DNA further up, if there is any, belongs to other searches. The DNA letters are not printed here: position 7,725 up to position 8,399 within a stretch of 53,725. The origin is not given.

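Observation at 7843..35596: One inverted-repeat architecture, three unrelated cargos: a candidate family of transposase-less cargo cassettes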

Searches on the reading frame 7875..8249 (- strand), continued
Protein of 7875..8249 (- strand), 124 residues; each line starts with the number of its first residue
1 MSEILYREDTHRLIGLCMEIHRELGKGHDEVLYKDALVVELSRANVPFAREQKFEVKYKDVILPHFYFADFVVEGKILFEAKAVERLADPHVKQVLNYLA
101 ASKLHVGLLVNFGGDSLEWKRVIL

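Call 72: fold_search(model_id=the predicted structure, library=pdb)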
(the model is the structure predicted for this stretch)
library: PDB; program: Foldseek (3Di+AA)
matches with E <= 10: 185; with E <= 0.001: 0
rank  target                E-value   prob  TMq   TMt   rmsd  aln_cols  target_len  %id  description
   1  4ic1_A                1.8e-01  0.54  0.41  0.29   6.1       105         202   17  Crystal structure of SSO0001 (released 2013-01-16)
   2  4ic1_D                3.1e-01  0.51  0.44  0.30   5.5       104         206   15  Crystal structure of SSO0001 (released 2013-01-16)
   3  6p4w_B                4.9e-01  0.41  0.35  0.13   3.9        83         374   16  XPB helicase in a complex with truncated Bax1 from Sulfurisphaera tokodaii at 2.96 Angstrom resolution (released 2020-06-03)
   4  4cei_A                8.3e-01  0.12  0.37  0.06  10.4       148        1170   19  Crystal structure of ADPNP-bound AddAB with a forked DNA substrate (released 2014-03-12)
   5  6p4w_D                8.9e-01  0.30  0.36  0.14   3.9        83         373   16  XPB helicase in a complex with truncated Bax1 from Sulfurisphaera tokodaii at 2.96 Angstrom resolution (released 2020-06-03)
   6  3ram_B                1.1e+00  0.14  0.23  0.10   5.5        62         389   13  Crystal structure of HmrA (released 2011-05-25)
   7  6p4o_D                1.2e+00  0.20  0.32  0.10   4.3        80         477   14  Complex of XPB helicase with Bax1 endonuclease from Sulfurisphaera tokodaii at 3.15 Angstroms resolution (released 2020-06-03)
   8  1r3n_G                1.5e+00  0.03  0.19  0.08  15.1       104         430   18  Crystal structure of beta-alanine synthase from Saccharomyces kluyveri (released 2003-11-11)
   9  3ram_A                1.6e+00  0.12  0.23  0.10   5.6        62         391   13  Crystal structure of HmrA (released 2011-05-25)
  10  6yc6_C                1.6e+00  0.02  0.15  0.17  16.0        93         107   15  Structure of C. glutamicum GlnK (released 2021-03-24)
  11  2v8v_B                1.8e+00  0.02  0.19  0.07  15.0       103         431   18  Crystal structure of mutant R322A of beta-alanine synthase from Saccharomyces kluyveri (released 2007-10-02)
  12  4v1a_a                1.9e+00  0.03  0.20  0.08  16.6        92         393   13  Structure of the large subunit of the mammalian mitoribosome, part 2 of 2 (released 2014-10-08)
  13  1r3n_A                2.1e+00  0.02  0.18  0.07  14.8       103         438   20  Crystal structure of beta-alanine synthase from Saccharomyces kluyveri (released 2003-11-11)
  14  3ram_C                2.2e+00  0.10  0.23  0.10   5.6        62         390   13  Crystal structure of HmrA (released 2011-05-25)
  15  1y88                  2.4e+00  0.10  0.29  0.21   5.2        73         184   10  Crystal Structure of Protein of Unknown Function AF1548 (released 2004-12-21)
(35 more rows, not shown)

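Call 88: find_encoding_contigs(protein=P0202, flank=3000, max_places=3)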
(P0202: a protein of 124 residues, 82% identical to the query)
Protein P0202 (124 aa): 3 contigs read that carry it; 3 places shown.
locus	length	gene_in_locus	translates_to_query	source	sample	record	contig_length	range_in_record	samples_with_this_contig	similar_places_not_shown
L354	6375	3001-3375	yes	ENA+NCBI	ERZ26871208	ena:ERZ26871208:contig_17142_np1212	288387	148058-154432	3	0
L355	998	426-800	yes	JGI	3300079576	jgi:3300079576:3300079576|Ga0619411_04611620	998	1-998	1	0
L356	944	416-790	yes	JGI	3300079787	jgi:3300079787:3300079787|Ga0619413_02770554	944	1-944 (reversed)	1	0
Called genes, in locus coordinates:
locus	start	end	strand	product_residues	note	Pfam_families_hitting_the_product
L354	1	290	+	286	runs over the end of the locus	PF01040:UbiA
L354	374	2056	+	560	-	PF03460:NIR_SIR_ferr, PF01077:NIR_SIR, PF03460:NIR_SIR_ferr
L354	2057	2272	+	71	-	-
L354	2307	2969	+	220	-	PF01507:PAPS_reduct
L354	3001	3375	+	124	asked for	PF13366:PDDEXK_3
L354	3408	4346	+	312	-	PF01507:PAPS_reduct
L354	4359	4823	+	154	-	PF02498:Bro-N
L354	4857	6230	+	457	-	PF00009:GTP_EFTU, PF22594:GTP-eEF1A_C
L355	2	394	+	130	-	?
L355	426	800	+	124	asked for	PF13366:PDDEXK_3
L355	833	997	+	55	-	?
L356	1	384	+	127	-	?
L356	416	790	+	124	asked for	PF13366:PDDEXK_3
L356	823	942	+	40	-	?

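Call 100: find_related_loci(query=A1, collection=viral_contigs, flank=800)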
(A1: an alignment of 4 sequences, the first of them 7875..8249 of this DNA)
Query A1 (124 aa) in viral_contigs; peptide patterns used: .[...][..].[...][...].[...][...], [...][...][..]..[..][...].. (x = any residue, [..] = any of these).
185 stretches matched a pattern; 1 encode a relative of the query (tblastn E <= 1e-3); 1 distinct loci.
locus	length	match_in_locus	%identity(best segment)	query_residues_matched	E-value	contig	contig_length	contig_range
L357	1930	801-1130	36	4-113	4e-22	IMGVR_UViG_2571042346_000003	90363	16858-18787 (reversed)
